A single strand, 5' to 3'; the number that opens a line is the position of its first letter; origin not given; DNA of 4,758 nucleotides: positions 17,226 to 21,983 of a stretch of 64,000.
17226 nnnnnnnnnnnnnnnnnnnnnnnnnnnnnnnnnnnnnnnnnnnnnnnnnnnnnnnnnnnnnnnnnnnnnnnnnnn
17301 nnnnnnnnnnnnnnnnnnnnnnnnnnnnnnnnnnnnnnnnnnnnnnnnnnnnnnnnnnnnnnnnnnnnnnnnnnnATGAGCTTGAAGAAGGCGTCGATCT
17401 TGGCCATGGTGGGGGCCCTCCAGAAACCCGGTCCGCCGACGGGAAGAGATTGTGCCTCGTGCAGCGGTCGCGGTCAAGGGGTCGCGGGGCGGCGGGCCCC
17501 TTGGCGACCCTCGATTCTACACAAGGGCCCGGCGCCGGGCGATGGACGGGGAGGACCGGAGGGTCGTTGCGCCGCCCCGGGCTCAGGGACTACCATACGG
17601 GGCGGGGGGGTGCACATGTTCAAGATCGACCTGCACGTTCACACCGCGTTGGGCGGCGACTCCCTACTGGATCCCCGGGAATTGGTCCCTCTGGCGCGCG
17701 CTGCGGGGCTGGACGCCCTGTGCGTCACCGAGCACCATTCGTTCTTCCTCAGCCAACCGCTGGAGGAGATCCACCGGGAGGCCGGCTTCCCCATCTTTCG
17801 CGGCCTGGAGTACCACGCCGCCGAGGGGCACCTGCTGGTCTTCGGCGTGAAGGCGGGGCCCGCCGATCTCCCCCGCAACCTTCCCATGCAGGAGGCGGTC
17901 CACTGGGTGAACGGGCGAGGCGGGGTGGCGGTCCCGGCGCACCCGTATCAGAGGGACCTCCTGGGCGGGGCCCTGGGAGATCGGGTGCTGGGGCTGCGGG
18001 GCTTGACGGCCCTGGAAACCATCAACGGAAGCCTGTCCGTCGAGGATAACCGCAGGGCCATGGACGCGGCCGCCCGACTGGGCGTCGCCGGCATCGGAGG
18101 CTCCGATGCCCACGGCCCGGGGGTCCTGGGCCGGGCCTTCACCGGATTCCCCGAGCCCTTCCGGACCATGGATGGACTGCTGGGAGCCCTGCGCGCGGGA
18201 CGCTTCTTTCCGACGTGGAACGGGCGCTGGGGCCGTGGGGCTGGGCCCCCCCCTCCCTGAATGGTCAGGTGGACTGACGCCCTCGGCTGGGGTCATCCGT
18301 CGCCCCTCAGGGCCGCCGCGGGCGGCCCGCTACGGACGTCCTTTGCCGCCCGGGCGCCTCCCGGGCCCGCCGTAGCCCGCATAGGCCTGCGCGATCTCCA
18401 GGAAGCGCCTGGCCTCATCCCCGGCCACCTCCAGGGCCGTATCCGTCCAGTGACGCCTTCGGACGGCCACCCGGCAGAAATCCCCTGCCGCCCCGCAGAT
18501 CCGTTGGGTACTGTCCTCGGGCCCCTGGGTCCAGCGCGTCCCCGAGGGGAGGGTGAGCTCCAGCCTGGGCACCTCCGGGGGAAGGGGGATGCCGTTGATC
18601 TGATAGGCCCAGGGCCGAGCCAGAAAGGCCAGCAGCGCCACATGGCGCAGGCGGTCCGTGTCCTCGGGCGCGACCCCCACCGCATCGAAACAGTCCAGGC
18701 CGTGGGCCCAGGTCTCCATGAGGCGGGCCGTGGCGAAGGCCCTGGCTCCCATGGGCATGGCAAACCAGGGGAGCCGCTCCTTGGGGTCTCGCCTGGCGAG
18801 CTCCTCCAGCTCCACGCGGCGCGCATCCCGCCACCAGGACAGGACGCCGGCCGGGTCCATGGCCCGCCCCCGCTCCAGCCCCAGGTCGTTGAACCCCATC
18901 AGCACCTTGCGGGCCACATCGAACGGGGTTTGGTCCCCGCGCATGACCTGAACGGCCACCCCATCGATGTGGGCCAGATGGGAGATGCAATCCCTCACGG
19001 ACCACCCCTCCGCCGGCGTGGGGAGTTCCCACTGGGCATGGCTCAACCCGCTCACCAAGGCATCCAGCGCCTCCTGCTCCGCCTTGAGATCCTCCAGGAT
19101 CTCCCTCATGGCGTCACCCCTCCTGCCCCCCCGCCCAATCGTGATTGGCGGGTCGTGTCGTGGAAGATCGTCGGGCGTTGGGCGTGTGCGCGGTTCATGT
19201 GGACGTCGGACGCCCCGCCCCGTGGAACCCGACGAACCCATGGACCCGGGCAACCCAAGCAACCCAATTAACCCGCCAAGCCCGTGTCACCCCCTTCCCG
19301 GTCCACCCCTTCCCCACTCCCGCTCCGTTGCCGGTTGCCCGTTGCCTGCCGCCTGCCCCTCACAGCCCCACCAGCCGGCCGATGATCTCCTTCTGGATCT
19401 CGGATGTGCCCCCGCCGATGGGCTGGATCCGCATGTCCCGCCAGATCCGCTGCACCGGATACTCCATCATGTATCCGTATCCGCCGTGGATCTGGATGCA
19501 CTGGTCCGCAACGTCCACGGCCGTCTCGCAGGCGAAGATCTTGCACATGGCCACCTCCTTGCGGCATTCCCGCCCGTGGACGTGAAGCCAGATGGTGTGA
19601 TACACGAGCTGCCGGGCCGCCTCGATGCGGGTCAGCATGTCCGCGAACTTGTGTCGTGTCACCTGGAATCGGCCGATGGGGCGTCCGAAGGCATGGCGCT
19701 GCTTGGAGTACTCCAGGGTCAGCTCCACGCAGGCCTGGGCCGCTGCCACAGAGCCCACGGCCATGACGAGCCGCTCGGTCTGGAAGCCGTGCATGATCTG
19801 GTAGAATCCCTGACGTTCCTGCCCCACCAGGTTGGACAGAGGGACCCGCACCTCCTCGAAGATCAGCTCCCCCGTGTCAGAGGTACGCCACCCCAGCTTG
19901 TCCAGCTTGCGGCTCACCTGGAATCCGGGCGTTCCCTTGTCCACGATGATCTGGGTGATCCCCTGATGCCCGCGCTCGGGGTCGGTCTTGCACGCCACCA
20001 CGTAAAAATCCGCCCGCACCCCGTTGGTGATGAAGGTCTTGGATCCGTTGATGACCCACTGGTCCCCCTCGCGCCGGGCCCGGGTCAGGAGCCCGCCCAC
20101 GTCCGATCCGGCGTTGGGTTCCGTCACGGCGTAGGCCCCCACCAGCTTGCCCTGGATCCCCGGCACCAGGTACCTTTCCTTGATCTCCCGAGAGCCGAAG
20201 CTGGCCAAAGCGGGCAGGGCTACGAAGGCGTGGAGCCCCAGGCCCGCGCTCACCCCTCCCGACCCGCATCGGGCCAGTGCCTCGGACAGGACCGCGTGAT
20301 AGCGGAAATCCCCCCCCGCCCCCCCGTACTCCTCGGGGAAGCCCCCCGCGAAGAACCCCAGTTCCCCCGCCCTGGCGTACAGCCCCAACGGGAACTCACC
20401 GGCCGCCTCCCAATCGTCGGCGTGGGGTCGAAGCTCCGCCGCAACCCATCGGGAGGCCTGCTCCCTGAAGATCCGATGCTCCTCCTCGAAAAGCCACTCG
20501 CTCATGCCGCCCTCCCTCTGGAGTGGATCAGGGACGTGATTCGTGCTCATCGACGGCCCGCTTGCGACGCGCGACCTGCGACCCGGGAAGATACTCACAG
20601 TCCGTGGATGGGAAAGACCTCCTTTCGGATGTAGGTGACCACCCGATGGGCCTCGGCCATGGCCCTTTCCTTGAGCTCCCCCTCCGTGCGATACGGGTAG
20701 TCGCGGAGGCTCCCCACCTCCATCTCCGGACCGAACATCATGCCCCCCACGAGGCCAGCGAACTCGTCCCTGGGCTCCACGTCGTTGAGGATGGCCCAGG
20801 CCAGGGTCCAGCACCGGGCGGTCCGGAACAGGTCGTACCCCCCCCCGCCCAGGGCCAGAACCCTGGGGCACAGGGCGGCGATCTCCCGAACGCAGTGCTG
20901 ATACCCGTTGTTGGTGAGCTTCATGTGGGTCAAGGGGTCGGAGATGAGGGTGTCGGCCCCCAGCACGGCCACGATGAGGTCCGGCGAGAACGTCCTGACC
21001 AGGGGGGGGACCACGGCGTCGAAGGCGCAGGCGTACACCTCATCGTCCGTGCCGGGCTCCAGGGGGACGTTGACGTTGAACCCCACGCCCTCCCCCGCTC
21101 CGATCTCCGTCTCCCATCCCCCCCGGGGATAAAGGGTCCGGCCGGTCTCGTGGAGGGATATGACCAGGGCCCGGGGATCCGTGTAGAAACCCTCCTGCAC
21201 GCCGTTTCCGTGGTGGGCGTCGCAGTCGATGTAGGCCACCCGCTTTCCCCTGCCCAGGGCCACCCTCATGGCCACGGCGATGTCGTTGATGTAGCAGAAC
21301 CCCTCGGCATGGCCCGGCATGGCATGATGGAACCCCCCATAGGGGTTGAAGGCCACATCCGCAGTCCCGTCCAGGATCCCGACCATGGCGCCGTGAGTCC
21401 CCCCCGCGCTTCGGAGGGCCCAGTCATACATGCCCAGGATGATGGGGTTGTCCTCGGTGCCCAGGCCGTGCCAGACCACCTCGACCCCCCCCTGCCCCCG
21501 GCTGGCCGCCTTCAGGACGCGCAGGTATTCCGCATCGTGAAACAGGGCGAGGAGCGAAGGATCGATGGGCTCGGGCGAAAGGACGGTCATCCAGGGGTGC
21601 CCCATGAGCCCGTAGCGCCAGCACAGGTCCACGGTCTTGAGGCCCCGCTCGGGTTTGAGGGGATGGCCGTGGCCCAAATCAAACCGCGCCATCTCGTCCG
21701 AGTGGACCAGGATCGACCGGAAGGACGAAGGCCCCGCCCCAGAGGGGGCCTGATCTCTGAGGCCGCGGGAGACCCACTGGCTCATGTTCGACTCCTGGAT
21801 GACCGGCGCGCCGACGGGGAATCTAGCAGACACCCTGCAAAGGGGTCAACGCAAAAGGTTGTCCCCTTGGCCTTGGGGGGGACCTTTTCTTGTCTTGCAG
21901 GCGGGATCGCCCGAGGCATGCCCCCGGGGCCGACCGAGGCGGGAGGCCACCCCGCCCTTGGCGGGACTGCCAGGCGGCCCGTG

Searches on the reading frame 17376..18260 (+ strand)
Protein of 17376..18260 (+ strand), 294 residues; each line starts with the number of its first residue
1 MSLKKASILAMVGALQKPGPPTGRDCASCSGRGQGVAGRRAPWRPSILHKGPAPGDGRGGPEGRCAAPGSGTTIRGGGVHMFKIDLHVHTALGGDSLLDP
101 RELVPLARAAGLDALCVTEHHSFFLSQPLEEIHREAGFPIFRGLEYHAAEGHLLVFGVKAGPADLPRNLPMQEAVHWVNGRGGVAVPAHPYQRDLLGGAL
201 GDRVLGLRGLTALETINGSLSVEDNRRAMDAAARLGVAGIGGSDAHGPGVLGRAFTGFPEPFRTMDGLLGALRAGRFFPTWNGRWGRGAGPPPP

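Call 47: search_protein_families(library=pfam, proteins=[window:17376-18260:+], max_evalue=0.0001)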
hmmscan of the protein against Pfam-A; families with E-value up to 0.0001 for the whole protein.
window:17376-18260:+ (294 aa): 2 families
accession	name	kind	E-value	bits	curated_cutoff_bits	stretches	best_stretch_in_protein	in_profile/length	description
PF13263.12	PHP_C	-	1e-15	57.4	21.3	1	223-276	2-55/56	PHP-associated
PF02811.25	PHP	-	1e-06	29.7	26.4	1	85-149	1-66/164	PHP domain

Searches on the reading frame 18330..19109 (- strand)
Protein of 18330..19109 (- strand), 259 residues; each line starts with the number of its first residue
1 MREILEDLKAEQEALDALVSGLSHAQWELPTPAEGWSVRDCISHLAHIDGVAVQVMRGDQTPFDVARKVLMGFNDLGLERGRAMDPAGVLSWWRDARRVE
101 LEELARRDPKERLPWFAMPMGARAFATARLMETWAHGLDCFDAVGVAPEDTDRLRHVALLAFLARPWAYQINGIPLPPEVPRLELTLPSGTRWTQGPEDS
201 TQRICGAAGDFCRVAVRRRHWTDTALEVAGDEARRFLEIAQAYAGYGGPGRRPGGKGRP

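Call 10: search_protein_families(library=pfam, proteins=[window:18330-19109:-])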
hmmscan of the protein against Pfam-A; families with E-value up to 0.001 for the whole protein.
window:18330-19109:- (259 aa): 3 families
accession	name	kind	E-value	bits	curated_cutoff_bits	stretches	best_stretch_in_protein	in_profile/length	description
PF11716.13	MDMPI_N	-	1.1e-27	97.9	24.2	1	9-139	2-138/140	Mycothiol maleylpyruvate isomerase N-terminal domain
PF12867.12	DinB_2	-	4.8e-09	37.2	24.8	1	8-115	2-101/128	DinB superfamily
PF04978.18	MST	-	8.7e-06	26.7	27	1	8-119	6-115/149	Mycothiol-S-transferase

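Call 34: find_encoding_contigs(protein=window:18330-19109:-, flank=3000, max_places=10)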
Protein window:18330-19109:- (259 aa): 4 contigs read that carry it; 3 places shown.
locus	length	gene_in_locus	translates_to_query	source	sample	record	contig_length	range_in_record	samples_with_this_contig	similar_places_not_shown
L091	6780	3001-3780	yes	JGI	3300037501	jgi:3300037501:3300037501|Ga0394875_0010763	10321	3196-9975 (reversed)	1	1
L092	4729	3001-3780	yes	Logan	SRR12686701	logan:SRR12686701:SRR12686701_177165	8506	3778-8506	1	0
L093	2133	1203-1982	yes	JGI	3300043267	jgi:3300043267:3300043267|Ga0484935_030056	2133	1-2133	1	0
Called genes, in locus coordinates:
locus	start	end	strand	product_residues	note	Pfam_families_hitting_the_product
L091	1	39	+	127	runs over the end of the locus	?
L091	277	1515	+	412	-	PF00850:Hist_deacetyl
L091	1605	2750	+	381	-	PF02771:Acyl-CoA_dh_N, PF02770:Acyl-CoA_dh_M, PF00441:Acyl-CoA_dh_1, PF08028:Acyl-CoA_dh_2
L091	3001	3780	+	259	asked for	PF04978:MST (weak), PF11716:MDMPI_N, PF12867:DinB_2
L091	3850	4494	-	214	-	PF02811:PHP (weak), PF13263:PHP_C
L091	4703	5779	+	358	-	PF00437:T2SSE, PF13191:AAA_16 (faint)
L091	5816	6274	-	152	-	PF20660:DUF6812 (faint)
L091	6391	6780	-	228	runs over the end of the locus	PF02585:PIG-L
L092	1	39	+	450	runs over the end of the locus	PF00919:UPF0004, PF04055:Radical_SAM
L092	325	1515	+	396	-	PF00850:Hist_deacetyl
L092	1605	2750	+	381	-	PF02771:Acyl-CoA_dh_N, PF02770:Acyl-CoA_dh_M, PF00441:Acyl-CoA_dh_1, PF08028:Acyl-CoA_dh_2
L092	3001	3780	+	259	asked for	PF04978:MST (weak), PF11716:MDMPI_N, PF12867:DinB_2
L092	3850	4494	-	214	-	PF02811:PHP (weak), PF13263:PHP_C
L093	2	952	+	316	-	?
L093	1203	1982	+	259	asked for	PF04978:MST (weak), PF11716:MDMPI_N, PF12867:DinB_2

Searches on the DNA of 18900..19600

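Call 75: search_rna_families(source=window, start=18900, end=19600, threshold=evalue, max_evalue=10)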
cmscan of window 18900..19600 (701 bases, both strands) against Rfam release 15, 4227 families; matches with E-value up to 10: 0.
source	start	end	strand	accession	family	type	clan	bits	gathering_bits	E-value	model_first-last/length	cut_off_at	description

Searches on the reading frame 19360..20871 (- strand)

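Call 10: search_protein_families(library=pfam, proteins=[window:19360-20871:-])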
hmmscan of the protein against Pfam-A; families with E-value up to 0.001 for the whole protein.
window:19360-20871:- (503 aa): 4 families
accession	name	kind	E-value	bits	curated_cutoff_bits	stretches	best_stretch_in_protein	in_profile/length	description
PF00441.29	Acyl-CoA_dh_1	-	4.3e-55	186.4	22.4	1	354-499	2-147/150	Acyl-CoA dehydrogenase, C-terminal domain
PF02771.21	Acyl-CoA_dh_N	-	3.6e-28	98.6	22.9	1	130-241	2-112/113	Acyl-CoA dehydrogenase, N-terminal domain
PF02770.24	Acyl-CoA_dh_M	-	2.6e-27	95.3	33.3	1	246-341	1-97/97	Acyl-CoA dehydrogenase, middle domain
PF08028.16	Acyl-CoA_dh_2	-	2.4e-22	80.1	22.7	1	370-482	3-125/134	Acyl-CoA dehydrogenase, C-terminal domain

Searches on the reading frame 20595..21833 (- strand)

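Call 47: search_protein_families(library=pfam, proteins=[window:20595-21833:-], max_evalue=0.0001)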
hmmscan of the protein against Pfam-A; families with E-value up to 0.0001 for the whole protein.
window:20595-21833:- (412 aa): 1 family
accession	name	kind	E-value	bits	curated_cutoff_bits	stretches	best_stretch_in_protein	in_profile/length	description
PF00850.24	Hist_deacetyl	-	1.7e-77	261.2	27.9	1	57-348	1-297/298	Histone deacetylase domain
